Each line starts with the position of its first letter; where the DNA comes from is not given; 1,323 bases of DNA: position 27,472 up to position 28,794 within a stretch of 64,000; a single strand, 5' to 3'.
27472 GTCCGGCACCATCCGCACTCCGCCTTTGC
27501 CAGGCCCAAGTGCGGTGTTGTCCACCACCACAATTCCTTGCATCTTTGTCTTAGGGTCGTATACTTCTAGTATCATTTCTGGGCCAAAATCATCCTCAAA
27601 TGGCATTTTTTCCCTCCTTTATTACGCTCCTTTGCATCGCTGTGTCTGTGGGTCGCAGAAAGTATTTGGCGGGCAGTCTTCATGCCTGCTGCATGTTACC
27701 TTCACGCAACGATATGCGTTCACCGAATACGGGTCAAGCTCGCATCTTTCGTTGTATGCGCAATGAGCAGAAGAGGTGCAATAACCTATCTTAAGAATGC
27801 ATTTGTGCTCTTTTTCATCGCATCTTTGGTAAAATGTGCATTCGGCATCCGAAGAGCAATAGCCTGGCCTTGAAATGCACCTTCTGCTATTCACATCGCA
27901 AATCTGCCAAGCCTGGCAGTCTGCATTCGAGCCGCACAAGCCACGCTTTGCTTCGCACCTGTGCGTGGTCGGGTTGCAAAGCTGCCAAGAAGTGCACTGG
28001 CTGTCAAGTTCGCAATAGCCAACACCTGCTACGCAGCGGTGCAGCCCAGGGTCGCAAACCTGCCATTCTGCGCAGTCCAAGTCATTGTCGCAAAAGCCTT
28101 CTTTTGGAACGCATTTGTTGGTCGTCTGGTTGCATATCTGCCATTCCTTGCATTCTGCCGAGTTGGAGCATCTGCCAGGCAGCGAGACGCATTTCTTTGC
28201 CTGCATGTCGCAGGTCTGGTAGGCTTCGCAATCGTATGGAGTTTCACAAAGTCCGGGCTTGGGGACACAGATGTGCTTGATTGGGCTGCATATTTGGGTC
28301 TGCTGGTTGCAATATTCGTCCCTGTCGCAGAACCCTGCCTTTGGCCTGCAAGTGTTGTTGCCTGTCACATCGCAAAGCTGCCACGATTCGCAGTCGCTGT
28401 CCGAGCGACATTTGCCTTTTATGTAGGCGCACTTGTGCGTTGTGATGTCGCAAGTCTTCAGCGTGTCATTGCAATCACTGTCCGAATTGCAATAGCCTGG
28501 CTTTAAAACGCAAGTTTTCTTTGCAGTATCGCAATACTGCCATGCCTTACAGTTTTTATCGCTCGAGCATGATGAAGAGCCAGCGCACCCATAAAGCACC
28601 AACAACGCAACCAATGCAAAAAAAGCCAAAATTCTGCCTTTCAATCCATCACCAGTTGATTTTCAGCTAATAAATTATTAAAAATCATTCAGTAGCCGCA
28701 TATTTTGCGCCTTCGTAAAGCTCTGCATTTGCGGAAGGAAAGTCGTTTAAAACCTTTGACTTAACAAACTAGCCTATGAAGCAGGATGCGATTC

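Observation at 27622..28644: Lipoprotein built from about 12 tandem four-cysteine repeats (about 15 percent Cys)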

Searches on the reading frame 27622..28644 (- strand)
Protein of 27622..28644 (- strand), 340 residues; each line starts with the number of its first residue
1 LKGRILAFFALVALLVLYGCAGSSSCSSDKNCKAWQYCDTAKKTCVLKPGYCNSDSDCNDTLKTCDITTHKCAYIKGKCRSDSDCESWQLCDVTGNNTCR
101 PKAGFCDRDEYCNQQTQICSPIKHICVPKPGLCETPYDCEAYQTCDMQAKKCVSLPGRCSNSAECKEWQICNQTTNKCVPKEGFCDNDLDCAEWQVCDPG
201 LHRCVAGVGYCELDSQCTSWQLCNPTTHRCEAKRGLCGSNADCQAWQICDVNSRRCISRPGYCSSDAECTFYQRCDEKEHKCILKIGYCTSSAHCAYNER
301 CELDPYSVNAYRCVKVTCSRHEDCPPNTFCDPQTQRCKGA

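Call 4: search_protein_families(library=pfam, proteins=[window:27622-28644:-], max_evalue=10)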
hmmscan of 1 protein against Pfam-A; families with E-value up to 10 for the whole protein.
window:27622-28644:- (340 aa): 4 families
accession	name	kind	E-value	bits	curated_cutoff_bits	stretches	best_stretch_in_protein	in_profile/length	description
PF19232.4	DUF5885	-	7.6e-19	68.6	33.2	6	211-294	34-114/265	Family of unknown function (DUF5885)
PF14295.12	PAN_4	-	0.034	14.6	27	1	25-48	24-51/51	PAN domain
PF23416.1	DUF7107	-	0.036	14.9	24.6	3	158-200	1-44/48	Domain of unknown function (DUF7107)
PF19250.5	DUF5898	-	1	9.8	28.9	1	28-57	4-33/109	Family of unknown function (DUF5898)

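Call 5: search_protein_families(library=ncbifam, proteins=[window:27622-28644:-], max_evalue=10)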
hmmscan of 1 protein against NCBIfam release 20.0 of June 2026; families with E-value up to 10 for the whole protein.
window:27622-28644:- (340 aa): 2 families
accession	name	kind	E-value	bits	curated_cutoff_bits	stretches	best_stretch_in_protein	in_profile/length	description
NF033759.1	exchanger_TraA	exception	0.00019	20.2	750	2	106-315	275-478/666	outer membrane exchange protein TraA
TIGR04201.1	Myxo_Cys_RPT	repeat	0.0023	18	25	6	25-42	4-21/22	Cys-rich repeat-containing protein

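Call 7: find_homologous_proteins(query=window:27622-28644:-)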
Query window:27622-28644:- (340 aa): 2 proteins with E <= 0.001 among 234 candidates.
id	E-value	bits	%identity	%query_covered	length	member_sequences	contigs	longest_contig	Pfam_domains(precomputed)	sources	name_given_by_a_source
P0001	4.9e-132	459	60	99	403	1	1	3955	PF19232.5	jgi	-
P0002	1.2e-64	237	41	83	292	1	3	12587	-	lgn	-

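Call 10: search_solved_structures(query=window:27622-28644:-, max_evalue=10, show_alignments=2)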
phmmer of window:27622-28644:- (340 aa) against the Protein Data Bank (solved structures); distinct sequences matched with E-value up to 10: 1.
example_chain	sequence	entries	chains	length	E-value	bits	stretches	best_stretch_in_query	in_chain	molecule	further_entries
2iay_A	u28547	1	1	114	0.84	11.7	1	21-102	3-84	Hypothetical protein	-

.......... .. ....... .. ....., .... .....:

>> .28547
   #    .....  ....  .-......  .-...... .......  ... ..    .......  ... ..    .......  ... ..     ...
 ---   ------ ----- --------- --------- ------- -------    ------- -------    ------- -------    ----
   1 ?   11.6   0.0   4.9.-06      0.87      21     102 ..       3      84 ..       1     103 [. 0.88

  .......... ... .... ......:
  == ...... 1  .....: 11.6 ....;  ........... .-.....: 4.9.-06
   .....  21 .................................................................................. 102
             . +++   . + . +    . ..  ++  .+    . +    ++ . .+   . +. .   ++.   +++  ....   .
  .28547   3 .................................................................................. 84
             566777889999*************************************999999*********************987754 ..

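Call 16: search_protein_representatives(protein=window:27622-28644:-)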
Query: 340 residues. Proteins with E-value up to 0.001 (for the whole library): 274; up to 1e-10: 94; up to 1e-30: 21. The best 150 are listed.
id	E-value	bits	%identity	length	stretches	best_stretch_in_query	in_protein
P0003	1.6e-74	267.5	40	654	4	124-302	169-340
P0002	3.9e-65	236.6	43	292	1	3-282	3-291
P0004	1.2e-64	235.0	55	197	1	12-205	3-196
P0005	7.8e-62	225.8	35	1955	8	29-282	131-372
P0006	8.3e-59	215.8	41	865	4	124-269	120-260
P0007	6.8e-53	196.3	35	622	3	9-206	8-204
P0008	2.3e-52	194.6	38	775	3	152-277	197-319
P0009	2.5e-50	187.9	39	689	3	123-275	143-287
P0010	1.9e-49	185.0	36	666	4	133-282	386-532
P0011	9.3e-48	179.4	61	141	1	201-338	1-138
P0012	4.7e-47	177.1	34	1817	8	20-282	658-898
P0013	2.3e-45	171.6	46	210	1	9-198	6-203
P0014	6.4e-43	163.5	38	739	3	124-253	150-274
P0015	1.5e-40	155.7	62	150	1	5-109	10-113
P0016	2.9e-39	151.5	40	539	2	117-283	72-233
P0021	2.3e-34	135.3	38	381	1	7-205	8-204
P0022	5.7e-34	134.1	42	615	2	151-275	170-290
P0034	2.1e-23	99.3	32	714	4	20-257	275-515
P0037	2.0e-22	96.0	33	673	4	111-260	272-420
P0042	6.1e-20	87.9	39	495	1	129-304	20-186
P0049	6.8e-19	84.4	33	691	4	72-256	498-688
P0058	2.0e-16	76.3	34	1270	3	77-316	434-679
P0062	6.6e-16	74.6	32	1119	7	31-284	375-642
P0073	4.1e-14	68.7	31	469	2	79-277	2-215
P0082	4.3e-12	62.1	39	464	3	157-259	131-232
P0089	2.6e-11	59.5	33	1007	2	51-276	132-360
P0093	4.6e-11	58.6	33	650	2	130-301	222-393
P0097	1.3e-10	57.1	31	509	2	154-303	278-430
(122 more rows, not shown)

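Call 19: find_encoding_contigs(protein=window:27622-28644:-, flank=6000, max_places=4)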
Protein window:27622-28644:- (340 aa): no gene with exactly this product is on record in the collection.

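Call 20: find_encoding_contigs(protein=P0002, flank=6000, max_places=4)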
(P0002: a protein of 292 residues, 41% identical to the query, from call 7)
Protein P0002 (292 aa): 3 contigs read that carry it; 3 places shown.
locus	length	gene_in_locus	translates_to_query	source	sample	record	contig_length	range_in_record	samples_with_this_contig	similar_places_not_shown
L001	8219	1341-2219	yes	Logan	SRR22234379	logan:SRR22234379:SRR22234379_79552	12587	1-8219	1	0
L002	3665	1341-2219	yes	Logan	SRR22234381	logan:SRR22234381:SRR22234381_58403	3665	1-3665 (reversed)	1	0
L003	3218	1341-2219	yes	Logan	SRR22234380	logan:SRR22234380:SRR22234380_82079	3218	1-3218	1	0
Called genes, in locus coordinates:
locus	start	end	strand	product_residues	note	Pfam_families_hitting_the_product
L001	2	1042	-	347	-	?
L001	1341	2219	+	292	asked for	-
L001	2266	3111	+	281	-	PF01261:AP_endonuc_2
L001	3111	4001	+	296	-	-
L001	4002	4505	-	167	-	PF07719:TPR_2 (faint), PF13428:TPR_14 (faint), PF13432:TPR_16 (weak), PF00515:TPR_1 (faint), PF12895:ANAPC3 (faint), PF14559:TPR_19 (weak), PF23914:TPR_CcmH_CycH (faint), PF13181:TPR_8 (faint)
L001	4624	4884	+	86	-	-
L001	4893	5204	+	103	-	-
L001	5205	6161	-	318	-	PF02540:NAD_synthase (faint), PF01507:PAPS_reduct (weak), PF06508:QueC (faint), PF00958:GMP_synt_C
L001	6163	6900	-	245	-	-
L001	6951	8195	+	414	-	PF27218:MJ0043_C (weak)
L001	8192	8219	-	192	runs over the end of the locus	PF09858:DUF2085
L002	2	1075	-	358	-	?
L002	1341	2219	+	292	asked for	-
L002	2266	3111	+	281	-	PF01261:AP_endonuc_2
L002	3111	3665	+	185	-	?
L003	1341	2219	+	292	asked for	-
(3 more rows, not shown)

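Call 21: find_encoding_contigs(protein=P0001, flank=6000, max_places=4)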
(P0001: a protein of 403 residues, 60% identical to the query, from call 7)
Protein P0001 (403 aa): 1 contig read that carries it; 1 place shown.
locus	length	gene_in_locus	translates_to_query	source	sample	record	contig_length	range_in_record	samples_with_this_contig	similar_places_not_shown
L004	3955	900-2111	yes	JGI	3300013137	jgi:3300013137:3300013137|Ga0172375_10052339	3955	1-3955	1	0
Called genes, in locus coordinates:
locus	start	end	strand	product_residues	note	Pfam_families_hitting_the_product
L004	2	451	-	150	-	?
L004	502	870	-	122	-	-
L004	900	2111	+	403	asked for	PF19232:DUF5885 (faint)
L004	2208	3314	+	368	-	PF02812:ELFV_dehydrog_N, PF00208:ELFV_dehydrog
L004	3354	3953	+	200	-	?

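Call 24: search_protein_families(library=pfam, alignment_id=A1, max_evalue=0.001)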
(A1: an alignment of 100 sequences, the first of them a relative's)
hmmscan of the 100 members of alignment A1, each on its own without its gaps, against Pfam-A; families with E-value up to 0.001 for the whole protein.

A. member 1, P0001 (403 aa): 1 family
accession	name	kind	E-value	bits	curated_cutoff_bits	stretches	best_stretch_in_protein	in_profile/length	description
PF19232.4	DUF5885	-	4.9e-13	49.6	33.2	3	194-268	34-105/265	Family of unknown function (DUF5885)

B. families by the number of members that match (of 100 scanned): 23 families
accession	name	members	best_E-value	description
PF19232.4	DUF5885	31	4.9e-13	Family of unknown function (DUF5885)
PF23416.1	DUF7107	9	3.8e-12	Domain of unknown function (DUF7107)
PF04706.18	Dickkopf_N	8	1.2e-19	Dickkopf N-terminal cysteine-rich region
PF04151.21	PPC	3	4.5e-20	Bacterial pre-peptidase C-terminal domain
PF00092.34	VWA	3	2.3e-19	von Willebrand factor type A domain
PF13519.12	VWA_2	3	4.3e-14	von Willebrand factor type A domain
PF25390.1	WD40_RLD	2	2.2e-37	RCC1-like domain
PF13540.12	RCC1_2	2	1.5e-16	Regulator of chromosome condensation (RCC1) repeat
PF00415.24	RCC1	2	2.1e-09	Regulator of chromosome condensation (RCC1) repeat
PF01364.23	Peptidase_C25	1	3.3e-33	Peptidase family C25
PF00057.23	Ldl_recept_a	1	1.9e-10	Low-density lipoprotein receptor domain class A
PF09717.15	CPW_WPC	1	8.4e-10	Plasmodium falciparum domain of unknown function (CPW_WPC)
PF00404.24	Dockerin_1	1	1.4e-06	Dockerin type I domain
PF07127.16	Nodulin_late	1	0.00015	Late nodulin domain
PF08093.16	Toxin_23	1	0.00021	Magi 5 toxic peptide family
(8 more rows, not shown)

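Call 25: search_protein_families(library=pfam, proteins=[P0003, P0006, P0009, P0014, P0022, P0042, P0007, P0005, P0034, P0010], max_evalue=0.01)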
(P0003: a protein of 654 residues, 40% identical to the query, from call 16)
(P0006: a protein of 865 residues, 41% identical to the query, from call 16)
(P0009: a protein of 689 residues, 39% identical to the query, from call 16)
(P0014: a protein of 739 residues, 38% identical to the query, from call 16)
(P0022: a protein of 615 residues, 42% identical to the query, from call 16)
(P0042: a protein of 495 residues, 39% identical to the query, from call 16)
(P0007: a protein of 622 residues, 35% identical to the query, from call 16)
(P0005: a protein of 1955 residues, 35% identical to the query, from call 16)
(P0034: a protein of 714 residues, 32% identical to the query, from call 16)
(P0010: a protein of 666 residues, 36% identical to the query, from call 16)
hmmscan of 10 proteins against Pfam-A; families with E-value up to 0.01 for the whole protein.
P0003 (654 aa): 1 family
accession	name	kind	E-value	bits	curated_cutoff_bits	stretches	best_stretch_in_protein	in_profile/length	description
PF23416.1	DUF7107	-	0.0021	18.8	24.6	1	24-72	1-46/48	Domain of unknown function (DUF7107)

P0006 (865 aa): 4 families
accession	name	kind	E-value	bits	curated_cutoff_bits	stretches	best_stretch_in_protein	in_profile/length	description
PF25390.1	WD40_RLD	-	2.2e-37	129.7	150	2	508-718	141-358/363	RCC1-like domain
PF13540.12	RCC1_2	-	1.5e-16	60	22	2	713-740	3-29/30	Regulator of chromosome condensation (RCC1) repeat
PF00415.24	RCC1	-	2.1e-09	38.2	21.7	1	733-778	6-50/50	Regulator of chromosome condensation (RCC1) repeat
PF09289.16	FOLN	-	0.0017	18.9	21.1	0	214-223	5-14/22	Follistatin/Osteonectin-like EGF domain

P0009 (689 aa): 2 families
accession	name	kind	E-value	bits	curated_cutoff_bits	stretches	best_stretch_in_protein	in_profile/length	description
PF01683.23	EB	-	0.0013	19.2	24.3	1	32-72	1-39/52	EB module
PF19232.4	DUF5885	-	0.009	15.9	33.2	1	157-252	14-111/265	Family of unknown function (DUF5885)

P0014 (739 aa): 0 families

P0022 (615 aa): 1 family
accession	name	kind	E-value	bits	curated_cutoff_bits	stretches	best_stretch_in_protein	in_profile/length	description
PF19232.4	DUF5885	-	0.0052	16.7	33.2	1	153-234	33-116/265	Family of unknown function (DUF5885)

P0042 (495 aa): 0 families

P0007 (622 aa): 1 family
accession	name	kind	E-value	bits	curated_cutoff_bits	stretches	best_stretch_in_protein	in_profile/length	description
PF19232.4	DUF5885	-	5.8e-08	32.9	33.2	2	150-204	51-104/265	Family of unknown function (DUF5885)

P0005 (1955 aa): 1 family
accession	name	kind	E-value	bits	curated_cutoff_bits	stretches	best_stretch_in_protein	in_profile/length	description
PF02412.23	TSP_3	-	2.7e-19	69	25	4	1643-1676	3-36/36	Thrombospondin type 3 repeat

P0034 (714 aa): 2 families
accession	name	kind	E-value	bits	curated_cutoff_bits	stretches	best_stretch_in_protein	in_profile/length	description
PF23416.1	DUF7107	-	0.0029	18.4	24.6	1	439-480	2-42/48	Domain of unknown function (DUF7107)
PF04706.18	Dickkopf_N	-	0.0098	16.6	25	0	584-627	2-48/51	Dickkopf N-terminal cysteine-rich region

P0010 (666 aa): 0 families

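Call 26: search_protein_families(library=ncbifam, alignment_id=A1, max_evalue=0.01)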
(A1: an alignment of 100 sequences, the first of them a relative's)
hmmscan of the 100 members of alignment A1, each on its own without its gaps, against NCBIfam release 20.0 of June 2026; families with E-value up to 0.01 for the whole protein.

A. member 1, P0001 (403 aa): 1 family
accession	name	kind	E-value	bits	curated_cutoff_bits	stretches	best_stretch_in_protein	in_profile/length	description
NF033759.1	exchanger_TraA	exception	0.00058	18.6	750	0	220-358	328-458/666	outer membrane exchange protein TraA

B. families by the number of members that match (of 100 scanned): 26 families (the first 25 are shown)
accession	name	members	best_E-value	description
TIGR04201.1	Myxo_Cys_RPT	20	8.4e-18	Cys-rich repeat-containing protein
NF033759.1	exchanger_TraA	11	2.9e-11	outer membrane exchange protein TraA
TIGR02442.1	Cob-chelat-sub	3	1.4e-12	putative cobaltochelatase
TIGR03436.1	acidobact_VWFA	3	3.2e-09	VWA domain-containing protein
TIGR00868.1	hCaCC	3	3.6e-07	calcium-activated chloride channel protein 1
TIGR03788.1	marine_srt_targ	3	7.2e-07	marine proteobacterial sortase target protein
TIGR03296.1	M6dom_TIGR03296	2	6.3e-12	M6 family metalloprotease domain-containing protein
TIGR02031.1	BchD-ChlD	2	4.7e-08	magnesium chelatase ATPase subunit D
NF033681.1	ExeM_NucH_DNase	1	1.1e-06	ExeM/NucH family extracellular endonuclease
TIGR01492.1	CPW_WPC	1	2.4e-06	CPW-WPC domain-containing protein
NF009943.0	PRK13406.1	1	3.4e-06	magnesium chelatase subunit D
TIGR02313.1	HpaI-NOT-DapA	1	4.2e-05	2,4-dihydroxyhept-2-ene-1,7-dioic acid aldolase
TIGR04183.1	Por_Secre_tail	1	0.0002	T9SS type A sorting domain-containing protein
TIGR02608.1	delta_60_rpt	1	0.00021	delta-60 repeat domain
TIGR01205.1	D_ala_D_alaTIGR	1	0.00022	D-alanine--D-alanine ligase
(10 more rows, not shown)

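Call 31: find_related_loci(query=window:27622-28644:-, collection=genome_contigs, flank=6000)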
Query window:27622-28644:- (340 aa) in genome_contigs; peptide patterns used: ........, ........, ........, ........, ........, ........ (x = any residue, [..] = any of these).
19 stretches matched a pattern; 9 encode a relative of the query (tblastn E <= 1e-3); 9 distinct loci.
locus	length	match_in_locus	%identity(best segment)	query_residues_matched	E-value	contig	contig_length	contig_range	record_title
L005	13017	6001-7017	78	1-340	1e-179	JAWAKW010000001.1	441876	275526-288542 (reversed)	MAG: Candidatus Anstonellaceae archaeon isolate SRBZ-1_202007_bins_105 SRBZ-1_202007_bins_105_scaffold_1, whole genome s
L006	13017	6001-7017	76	1-340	6e-175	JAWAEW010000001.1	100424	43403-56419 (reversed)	MAG: Candidatus Anstonellaceae archaeon isolate QQ_201907_bins_174 QQ_201907_bins_174_scaffold_1, whole genome shotgun s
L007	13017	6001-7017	68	3-340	3e-160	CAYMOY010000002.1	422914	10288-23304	MAG TPA_asm: Candidatus Micrarchaeota archaeon isolate binchicken_co66_60 genome assembly, contig: NODE_13_length_422914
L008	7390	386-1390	56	5-340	2e-127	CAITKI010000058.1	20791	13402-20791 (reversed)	uncultured Candidatus Micrarchaeota archaeon isolate AM-lipid-02-D9_bin-1051 genome assembly, contig: bin-1051:058/154,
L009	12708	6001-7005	54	5-340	5e-126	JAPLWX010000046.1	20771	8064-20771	MAG: Candidatus Micrarchaeota archaeon isolate LacPavin_0419_WC90_MAG_54_17 LacPavin_0419_WC90_scaffold_73028, whole gen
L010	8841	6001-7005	53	5-340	2e-123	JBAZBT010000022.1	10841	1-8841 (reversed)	MAG: Candidatus Micrarchaeia archaeon isolate SO_2017_GW1_119 NODE_22653_length_10841_cov_1.000840_OW334_2017, whole gen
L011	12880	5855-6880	53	2-340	4e-122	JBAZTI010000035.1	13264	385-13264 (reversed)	MAG: Candidatus Micrarchaeia archaeon isolate SO_2017_GW1_2 NODE_17415_length_13264_cov_0.912461_OW334_2017, whole genom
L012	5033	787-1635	47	1-338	3e-77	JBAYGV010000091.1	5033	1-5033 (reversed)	MAG: Candidatus Micrarchaeia archaeon isolate SO_2016_GW1_133 scaffold32352_OW334_2016, whole genome shotgun sequence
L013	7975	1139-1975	42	1-338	3e-71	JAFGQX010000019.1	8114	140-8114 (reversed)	MAG: Candidatus Micrarchaeota archaeon isolate Zod_Metabat.797 k87_2212862, whole genome shotgun sequence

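Call 38: find_homologous_proteins(query=A4, max_evalue=1e-10)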
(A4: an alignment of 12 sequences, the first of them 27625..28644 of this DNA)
Query A4 (12 sequences) (340 aa, profile of the alignment): 13 proteins with E <= 1e-10 among 1900 candidates.
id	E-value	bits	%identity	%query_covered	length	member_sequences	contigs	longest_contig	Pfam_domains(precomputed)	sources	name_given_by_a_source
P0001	1.2e-153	529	60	99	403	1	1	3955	PF19232.5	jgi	-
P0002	1.4e-101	358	41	83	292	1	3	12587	-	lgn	-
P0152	1.5e-93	332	40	82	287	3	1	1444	PF19232.5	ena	-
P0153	1.1e-92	329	39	77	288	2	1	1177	-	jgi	jgi:hypothetical protein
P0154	5.5e-91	323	40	83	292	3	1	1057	-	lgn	-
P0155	1.3e-90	322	40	82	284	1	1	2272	PF19232.5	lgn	-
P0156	3.7e-89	317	39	82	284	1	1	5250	PF19232.5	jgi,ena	-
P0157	4.6e-89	317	39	81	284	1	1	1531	PF19232.5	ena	-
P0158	1.3e-88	315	39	74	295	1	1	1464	-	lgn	-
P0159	2.5e-88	315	40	83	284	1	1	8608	PF19232.5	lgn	-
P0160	5.6e-87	310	36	83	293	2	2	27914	PF19232.5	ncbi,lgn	-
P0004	4.6e-69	251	55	57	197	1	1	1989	PF19232.5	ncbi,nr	ncbi:MAG TPA: hypothetical protein PLO51_02980, partial [Candidatus Micrarchaeota archaeon]|nr:hypot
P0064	1.7e-18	85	49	23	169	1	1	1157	-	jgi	-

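Call 47: predict_structure(alignment_id=A5)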
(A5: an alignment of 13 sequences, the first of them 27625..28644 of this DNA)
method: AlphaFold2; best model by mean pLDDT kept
length: 340 residues; sequences in the alignment: 13
mean_pLDDT: 85.4   pTM: 0.42
mean pLDDT of the five models: 85.4, 85.0, 84.8, 84.8, 84.5
residues with pLDDT >= 90: 139; 70-90: 176; 50-70: 7; < 50: 18
segments of 3 or more residues with pLDDT < 50: 1-6, 13-22
pLDDT, mean of each block of 10 residues (from residue 1): 46 45 74 91 90 90 90 89 90 89 90 89 87 85 87 87 91 92 92 93 92 89 92 86 90 89 91 92 90 83 86 83 77 75
secondary structure, 60 per line:
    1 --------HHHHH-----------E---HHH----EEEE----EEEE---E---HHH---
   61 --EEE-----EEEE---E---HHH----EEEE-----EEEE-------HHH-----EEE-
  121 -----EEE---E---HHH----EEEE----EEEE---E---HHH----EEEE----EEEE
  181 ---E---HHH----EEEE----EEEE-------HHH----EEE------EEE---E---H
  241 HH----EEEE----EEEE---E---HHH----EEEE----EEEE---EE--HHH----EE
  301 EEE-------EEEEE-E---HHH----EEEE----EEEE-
elements in order: H9-13 E36-39 E44-47 E63-65 E71-74 E89-92 E98-101 E117-119 E126-128 E143-146 E151-154 E169-172 E177-180 E195-198 E203-206 E221-223 E230-232 E247-250 E255-258 E273-276 E281-284 E299-303 E311-315 E328-331 E336-339

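Call 50: fold_search(model_id=the predicted structure, library=pdb)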
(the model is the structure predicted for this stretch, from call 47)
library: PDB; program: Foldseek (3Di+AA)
matches with E <= 10: 123; with E <= 0.001: 2
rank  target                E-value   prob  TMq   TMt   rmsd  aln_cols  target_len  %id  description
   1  8jxh_B                3.2e-04  0.41  0.12  0.05  32.2       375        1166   19  rat megalin RAP complex wingA (released 2024-06-19)
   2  9gjg_H                7.4e-04  0.25  0.11  0.06  46.1       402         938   16  Entamoeba histolytica Gal/GalNAc lectin bound to monoclonal antibody CP33-H/L-LA22 (released 2026-02-11)
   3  8em4_A                1.1e-03  0.33  0.12  0.02  41.5       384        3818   17  Cryo-EM structure of LRP2 at pH 7.5 (released 2023-02-08)
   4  8jut_A                1.1e-03  0.21  0.10  0.02  32.8       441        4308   15  rat megalin RAP complex (released 2024-06-19)
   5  9gjf_H                1.6e-03  0.20  0.12  0.07  46.2       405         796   15  Entamoeba histolytica Gal/GalNAc lectin in presence of monoclonal antibody CP33-H/L-LA22, mode 3 (released 2026-02-11)
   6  10ft_B                4.3e-03  0.35  0.13  0.18  29.3       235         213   18  Cryo-EM structure of receptor tyrosine kinase ROS1 in complex with NELL2 (released 2026-02-25)
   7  9gja_H                1.3e-02  0.12  0.10  0.07  36.5       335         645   15  Entamoeba histolytica Gal/GalNAc lectin, mode 1 (released 2026-02-11)
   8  4xbm_B                1.5e-02  0.30  0.17  0.16  12.0       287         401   19  X-ray crystal structure of Notch ligand Delta-like 1 (released 2015-03-11)
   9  7fh1_A                3.4e-02  0.15  0.09  0.05  22.1       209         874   18  Structure of the human Meckelin (released 2021-12-01)
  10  9cu8_B                4.0e-02  0.15  0.12  0.17  20.9       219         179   18  Crystal Structure of TNFR2 TNFR2_mb1 Complex (released 2024-12-04)
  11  3alq_S                4.6e-02  0.15  0.11  0.17  13.8       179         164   21  Crystal structure of TNF-TNFR2 complex (released 2010-11-17)
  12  6b08_A                5.5e-02  0.10  0.08  0.13  38.1       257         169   16  Crystal structure of Pfs25 in complex with the transmission blocking antibody 1276 (released 2017-11-15)
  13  5z5k_B                7.9e-02  0.92  0.08  0.37   9.1        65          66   22  Structure of the DCC-Draxin complex (released 2018-06-20)
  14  1z1y_A                1.1e-01  0.09  0.10  0.15  30.1       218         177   16  Crystal structure of Methylated Pvs25, an ookinete protein from Plasmodium vivax (released 2005-12-06)
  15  7q3n_U                1.7e-01  0.09  0.10  0.11  16.3       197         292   17  Cryo-EM of the complex between human uromodulin (UMOD)/Tamm-Horsfall protein (THP) and the FimH lectin domain from uro (released 2022-03-16)
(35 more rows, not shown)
